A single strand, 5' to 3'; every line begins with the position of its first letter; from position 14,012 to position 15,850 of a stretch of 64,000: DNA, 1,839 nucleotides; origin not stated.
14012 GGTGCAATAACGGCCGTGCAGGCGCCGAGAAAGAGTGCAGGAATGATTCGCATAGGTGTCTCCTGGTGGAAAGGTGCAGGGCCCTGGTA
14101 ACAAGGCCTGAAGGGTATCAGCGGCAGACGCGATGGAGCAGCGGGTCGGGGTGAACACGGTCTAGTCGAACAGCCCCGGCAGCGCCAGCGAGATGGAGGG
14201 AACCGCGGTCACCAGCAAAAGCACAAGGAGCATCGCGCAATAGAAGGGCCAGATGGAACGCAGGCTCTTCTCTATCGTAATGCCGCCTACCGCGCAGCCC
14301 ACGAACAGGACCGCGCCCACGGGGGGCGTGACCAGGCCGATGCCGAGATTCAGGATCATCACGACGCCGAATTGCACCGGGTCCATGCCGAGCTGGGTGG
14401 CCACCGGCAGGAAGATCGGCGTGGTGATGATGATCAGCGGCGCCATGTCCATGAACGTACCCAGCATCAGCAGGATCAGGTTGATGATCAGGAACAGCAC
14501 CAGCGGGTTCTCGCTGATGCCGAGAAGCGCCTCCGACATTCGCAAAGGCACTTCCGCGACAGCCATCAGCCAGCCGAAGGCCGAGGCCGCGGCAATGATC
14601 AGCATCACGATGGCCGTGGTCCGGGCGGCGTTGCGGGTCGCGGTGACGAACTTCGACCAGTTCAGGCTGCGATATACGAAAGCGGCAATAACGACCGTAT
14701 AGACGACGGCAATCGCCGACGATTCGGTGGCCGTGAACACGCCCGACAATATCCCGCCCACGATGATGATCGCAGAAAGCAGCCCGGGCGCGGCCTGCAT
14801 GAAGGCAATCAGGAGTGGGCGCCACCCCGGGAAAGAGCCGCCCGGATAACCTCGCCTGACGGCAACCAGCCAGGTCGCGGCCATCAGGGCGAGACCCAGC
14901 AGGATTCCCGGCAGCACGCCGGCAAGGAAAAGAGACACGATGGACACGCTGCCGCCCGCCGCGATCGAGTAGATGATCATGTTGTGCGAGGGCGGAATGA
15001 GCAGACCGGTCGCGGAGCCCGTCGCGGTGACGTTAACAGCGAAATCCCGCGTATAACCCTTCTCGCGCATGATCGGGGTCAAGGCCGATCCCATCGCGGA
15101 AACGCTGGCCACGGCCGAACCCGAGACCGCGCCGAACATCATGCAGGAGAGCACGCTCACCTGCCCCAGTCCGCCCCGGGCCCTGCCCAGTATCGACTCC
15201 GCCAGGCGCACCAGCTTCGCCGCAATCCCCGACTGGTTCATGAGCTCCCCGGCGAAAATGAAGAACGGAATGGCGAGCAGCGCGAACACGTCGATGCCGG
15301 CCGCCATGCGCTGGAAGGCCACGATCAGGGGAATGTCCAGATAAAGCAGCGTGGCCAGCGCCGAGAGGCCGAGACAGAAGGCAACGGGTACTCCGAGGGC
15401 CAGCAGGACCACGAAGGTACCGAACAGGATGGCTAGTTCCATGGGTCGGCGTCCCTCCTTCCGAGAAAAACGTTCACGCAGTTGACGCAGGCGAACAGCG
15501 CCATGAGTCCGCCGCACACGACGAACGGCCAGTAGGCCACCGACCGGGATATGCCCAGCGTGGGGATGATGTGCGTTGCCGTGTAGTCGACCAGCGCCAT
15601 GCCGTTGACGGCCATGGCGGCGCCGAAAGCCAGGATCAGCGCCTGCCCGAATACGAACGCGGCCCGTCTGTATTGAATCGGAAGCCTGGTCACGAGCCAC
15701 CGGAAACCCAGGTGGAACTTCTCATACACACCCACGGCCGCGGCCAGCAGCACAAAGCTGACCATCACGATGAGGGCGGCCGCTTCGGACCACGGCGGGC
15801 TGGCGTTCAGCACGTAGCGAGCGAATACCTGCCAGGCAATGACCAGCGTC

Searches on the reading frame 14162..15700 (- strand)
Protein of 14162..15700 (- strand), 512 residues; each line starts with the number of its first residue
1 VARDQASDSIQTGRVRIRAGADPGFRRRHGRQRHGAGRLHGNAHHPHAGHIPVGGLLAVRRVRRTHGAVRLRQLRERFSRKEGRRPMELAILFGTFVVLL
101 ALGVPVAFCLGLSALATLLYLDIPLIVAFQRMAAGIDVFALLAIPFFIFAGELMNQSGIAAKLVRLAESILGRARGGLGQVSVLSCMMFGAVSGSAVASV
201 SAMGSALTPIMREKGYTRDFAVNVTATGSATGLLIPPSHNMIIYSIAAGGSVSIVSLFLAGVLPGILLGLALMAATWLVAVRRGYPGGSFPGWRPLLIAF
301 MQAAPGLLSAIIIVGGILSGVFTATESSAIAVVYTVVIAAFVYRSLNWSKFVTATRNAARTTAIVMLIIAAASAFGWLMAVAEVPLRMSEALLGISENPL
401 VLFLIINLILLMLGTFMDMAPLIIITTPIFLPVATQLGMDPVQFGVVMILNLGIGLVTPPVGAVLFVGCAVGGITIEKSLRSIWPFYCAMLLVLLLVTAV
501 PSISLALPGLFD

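Call 11: search_protein_families(library=pfam, proteins=[window:14162-15700:-], max_evalue=0.0001)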
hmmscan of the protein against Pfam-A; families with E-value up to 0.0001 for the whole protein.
window:14162-15700:- (512 aa): 1 family
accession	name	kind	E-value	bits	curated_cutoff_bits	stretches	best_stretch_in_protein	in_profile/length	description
PF06808.19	DctM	-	9.4e-121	403.9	23.8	1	93-503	1-413/413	Tripartite ATP-independent periplasmic transporter, DctM component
